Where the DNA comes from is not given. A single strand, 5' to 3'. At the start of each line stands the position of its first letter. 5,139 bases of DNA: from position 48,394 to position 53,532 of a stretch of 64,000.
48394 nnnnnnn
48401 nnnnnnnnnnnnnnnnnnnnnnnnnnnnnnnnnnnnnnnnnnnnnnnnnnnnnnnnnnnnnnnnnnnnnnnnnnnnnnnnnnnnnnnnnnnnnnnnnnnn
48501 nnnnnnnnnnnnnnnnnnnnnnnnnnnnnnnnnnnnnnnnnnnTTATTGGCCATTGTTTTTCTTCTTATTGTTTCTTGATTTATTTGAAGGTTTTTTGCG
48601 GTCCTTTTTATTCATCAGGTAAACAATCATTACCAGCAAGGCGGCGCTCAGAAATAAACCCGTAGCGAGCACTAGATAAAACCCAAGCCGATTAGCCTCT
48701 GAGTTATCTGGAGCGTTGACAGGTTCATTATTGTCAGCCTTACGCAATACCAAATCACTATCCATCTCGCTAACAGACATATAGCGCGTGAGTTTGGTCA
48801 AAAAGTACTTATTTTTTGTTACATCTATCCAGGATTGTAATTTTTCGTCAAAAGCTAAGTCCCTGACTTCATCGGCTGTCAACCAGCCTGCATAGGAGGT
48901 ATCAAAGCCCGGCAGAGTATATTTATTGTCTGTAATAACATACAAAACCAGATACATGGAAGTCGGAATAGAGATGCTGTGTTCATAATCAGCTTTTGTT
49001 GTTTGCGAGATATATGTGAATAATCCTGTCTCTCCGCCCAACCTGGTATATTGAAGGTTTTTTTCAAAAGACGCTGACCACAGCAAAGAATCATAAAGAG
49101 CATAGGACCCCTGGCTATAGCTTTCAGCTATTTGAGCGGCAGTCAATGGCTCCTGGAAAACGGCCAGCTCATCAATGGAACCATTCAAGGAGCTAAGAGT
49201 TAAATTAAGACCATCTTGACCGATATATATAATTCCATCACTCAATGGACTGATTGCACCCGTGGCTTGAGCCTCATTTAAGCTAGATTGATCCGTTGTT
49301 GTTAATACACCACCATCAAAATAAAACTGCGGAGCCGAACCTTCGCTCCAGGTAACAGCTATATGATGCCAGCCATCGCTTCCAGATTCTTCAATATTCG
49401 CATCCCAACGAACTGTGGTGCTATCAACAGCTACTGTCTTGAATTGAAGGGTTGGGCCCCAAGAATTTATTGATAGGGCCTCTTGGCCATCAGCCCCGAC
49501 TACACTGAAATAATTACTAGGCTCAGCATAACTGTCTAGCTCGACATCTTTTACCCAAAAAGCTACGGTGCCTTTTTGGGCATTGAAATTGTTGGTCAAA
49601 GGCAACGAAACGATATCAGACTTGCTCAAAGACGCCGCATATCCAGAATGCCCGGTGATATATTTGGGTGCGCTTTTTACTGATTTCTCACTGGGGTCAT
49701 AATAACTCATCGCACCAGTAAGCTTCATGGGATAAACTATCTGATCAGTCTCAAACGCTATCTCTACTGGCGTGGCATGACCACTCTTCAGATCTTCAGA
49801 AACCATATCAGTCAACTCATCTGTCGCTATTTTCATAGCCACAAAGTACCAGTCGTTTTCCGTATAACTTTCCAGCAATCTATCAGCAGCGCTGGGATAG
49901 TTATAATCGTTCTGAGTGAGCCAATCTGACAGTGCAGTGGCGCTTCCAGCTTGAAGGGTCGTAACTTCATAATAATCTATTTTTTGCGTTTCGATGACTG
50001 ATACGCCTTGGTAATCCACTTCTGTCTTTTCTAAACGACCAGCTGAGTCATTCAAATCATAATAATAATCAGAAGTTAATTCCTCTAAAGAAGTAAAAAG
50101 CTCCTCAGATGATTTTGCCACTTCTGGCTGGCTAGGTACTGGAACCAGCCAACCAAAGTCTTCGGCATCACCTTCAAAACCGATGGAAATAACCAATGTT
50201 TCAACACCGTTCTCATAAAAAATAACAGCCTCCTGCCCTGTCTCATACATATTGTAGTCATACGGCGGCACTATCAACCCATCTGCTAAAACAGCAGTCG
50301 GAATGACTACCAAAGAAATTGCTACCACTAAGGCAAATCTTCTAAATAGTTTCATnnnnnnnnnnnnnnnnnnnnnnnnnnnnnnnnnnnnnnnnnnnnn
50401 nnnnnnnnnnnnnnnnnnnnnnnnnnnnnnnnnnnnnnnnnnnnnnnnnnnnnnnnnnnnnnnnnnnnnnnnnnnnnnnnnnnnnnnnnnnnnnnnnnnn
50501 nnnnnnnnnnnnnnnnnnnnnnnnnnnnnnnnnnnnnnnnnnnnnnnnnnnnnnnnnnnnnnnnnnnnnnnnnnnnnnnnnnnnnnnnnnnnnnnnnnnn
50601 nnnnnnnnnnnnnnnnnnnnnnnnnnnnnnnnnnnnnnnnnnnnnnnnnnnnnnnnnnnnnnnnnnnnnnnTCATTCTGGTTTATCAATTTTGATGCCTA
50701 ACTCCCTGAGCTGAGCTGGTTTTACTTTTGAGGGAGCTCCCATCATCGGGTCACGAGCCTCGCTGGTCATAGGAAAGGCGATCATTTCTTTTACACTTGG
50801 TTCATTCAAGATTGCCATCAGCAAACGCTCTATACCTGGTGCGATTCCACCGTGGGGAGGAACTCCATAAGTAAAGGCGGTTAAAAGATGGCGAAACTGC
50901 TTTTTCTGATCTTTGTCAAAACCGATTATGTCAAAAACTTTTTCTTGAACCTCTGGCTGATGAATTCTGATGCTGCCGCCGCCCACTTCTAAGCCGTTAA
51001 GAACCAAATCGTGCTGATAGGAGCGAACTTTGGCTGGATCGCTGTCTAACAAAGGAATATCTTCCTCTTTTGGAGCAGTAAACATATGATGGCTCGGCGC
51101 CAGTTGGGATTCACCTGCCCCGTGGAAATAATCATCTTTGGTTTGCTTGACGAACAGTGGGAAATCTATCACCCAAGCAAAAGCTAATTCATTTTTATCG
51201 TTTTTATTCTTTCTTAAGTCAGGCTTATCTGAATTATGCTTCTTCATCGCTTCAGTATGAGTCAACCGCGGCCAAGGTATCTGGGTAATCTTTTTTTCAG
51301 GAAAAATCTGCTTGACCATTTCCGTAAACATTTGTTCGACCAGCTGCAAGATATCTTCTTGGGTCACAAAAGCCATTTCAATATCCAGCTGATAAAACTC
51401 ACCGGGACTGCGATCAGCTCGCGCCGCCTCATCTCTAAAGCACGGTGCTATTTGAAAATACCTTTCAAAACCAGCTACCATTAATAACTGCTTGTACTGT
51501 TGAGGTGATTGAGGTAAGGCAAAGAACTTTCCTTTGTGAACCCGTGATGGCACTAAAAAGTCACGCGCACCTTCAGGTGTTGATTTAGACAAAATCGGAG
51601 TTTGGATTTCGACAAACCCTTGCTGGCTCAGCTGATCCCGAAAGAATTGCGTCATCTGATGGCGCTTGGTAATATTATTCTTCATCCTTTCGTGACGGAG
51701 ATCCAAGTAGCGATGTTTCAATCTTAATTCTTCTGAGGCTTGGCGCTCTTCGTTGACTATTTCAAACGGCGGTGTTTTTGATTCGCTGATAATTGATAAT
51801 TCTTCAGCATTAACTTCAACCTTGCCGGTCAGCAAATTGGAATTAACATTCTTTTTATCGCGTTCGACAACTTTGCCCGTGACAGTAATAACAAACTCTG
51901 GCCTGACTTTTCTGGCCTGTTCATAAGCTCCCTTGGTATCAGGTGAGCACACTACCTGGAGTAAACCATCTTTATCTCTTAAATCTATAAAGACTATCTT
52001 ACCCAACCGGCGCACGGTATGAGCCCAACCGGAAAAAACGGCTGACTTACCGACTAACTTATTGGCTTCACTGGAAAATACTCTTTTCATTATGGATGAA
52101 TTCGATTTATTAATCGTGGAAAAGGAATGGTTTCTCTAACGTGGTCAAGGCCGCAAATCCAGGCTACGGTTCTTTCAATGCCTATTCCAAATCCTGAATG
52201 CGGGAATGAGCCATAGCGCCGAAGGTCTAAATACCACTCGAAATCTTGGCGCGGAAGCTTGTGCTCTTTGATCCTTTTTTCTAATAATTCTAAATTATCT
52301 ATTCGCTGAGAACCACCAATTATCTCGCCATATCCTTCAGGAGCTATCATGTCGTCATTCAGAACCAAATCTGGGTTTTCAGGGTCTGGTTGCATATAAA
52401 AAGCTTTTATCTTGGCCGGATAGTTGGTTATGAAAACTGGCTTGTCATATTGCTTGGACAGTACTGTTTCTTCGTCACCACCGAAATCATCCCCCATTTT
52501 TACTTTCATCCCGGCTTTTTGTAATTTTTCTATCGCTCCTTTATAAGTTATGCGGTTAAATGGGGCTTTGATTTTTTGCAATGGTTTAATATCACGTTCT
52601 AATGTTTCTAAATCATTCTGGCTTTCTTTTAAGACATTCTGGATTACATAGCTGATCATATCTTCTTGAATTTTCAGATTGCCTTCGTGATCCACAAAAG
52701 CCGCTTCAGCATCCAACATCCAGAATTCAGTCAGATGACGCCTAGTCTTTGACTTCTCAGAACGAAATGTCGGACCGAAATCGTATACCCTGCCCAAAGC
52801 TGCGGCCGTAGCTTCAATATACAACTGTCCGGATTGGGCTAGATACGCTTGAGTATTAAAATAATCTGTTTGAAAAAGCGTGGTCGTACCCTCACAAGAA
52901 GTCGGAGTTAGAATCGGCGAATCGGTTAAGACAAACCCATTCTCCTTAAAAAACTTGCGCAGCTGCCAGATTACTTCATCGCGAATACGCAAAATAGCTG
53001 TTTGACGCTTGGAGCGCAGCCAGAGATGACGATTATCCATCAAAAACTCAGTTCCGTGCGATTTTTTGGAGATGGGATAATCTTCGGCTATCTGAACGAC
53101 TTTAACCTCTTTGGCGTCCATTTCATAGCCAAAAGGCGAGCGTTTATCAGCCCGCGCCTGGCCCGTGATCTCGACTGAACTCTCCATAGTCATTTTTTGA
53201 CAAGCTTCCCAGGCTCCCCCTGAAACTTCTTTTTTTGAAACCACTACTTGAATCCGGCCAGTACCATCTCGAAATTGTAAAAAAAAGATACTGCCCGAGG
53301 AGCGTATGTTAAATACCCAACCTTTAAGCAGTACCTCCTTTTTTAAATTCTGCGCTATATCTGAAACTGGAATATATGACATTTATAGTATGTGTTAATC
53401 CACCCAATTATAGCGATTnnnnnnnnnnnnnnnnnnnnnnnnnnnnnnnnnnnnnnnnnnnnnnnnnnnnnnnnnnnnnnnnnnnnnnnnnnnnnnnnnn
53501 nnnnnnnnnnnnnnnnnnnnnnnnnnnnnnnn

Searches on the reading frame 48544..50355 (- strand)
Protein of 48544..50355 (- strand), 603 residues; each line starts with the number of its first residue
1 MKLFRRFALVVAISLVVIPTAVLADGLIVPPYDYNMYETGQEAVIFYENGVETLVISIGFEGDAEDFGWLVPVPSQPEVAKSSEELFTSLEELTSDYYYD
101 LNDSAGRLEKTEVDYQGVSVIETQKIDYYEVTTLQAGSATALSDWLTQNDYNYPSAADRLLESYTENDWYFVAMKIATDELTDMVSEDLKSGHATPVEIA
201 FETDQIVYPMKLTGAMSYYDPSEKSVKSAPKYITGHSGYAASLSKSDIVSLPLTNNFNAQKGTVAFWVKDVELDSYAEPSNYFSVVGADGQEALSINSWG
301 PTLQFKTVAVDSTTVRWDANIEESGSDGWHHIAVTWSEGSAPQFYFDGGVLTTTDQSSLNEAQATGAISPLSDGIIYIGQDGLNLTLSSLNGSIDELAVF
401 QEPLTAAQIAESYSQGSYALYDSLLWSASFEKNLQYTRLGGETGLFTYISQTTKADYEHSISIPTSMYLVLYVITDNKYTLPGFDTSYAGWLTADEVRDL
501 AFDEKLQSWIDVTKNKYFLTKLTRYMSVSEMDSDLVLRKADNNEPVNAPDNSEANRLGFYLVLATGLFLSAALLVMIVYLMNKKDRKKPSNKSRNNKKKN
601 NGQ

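Call 70: search_protein_families(library=pfam, proteins=[window:48544-50355:-], max_evalue=0.00001)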
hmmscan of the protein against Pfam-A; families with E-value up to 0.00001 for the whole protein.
window:48544-50355:- (603 aa): 2 families
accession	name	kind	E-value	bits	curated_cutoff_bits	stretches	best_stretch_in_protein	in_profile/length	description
PF10092.14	DUF2330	-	4.3e-29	102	24.7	1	26-214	8-200/279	Uncharacterized protein conserved in bacteria (DUF2330)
PF13385.13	Laminin_G_3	-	2.3e-13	51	27.6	1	245-410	3-151/151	Concanavalin A-like lectin/glucanases superfamily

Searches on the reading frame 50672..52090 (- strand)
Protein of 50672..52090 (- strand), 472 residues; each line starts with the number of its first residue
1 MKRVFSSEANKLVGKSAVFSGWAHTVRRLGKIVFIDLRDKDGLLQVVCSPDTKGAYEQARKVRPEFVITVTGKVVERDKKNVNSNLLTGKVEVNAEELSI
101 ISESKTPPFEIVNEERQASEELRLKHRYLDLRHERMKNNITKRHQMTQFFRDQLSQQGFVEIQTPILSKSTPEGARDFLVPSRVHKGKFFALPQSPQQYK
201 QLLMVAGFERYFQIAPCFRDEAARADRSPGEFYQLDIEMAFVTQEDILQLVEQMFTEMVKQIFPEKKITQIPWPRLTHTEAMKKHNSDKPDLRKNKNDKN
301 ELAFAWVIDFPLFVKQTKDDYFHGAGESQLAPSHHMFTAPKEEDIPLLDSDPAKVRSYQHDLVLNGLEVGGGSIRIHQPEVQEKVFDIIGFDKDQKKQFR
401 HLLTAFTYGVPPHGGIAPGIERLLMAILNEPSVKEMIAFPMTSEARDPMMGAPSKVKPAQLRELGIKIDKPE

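Call 70: search_protein_families(library=pfam, proteins=[window:50672-52090:-], max_evalue=0.00001)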
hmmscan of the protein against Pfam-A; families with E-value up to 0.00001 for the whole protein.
window:50672-52090:- (472 aa): 2 families
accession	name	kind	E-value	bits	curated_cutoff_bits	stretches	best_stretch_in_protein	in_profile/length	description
PF00152.25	tRNA-synt_2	-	8.9e-115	383.4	25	1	119-442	1-307/308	tRNA synthetases class II (D, K and N)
PF01336.31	tRNA_anti-codon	-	1.9e-15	57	27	1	19-101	3-75/75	OB-fold nucleic acid binding domain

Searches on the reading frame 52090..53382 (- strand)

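Call 70: search_protein_families(library=pfam, proteins=[window:52090-53382:-], max_evalue=0.00001)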
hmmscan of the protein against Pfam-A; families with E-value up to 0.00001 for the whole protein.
window:52090-53382:- (430 aa): 2 families
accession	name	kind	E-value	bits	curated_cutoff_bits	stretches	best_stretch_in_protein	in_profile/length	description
PF00152.25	tRNA-synt_2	-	1.9e-76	257.5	25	1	112-423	3-306/308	tRNA synthetases class II (D, K and N)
PF01336.31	tRNA_anti-codon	-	5.6e-14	52.3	27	1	17-96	1-75/75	OB-fold nucleic acid binding domain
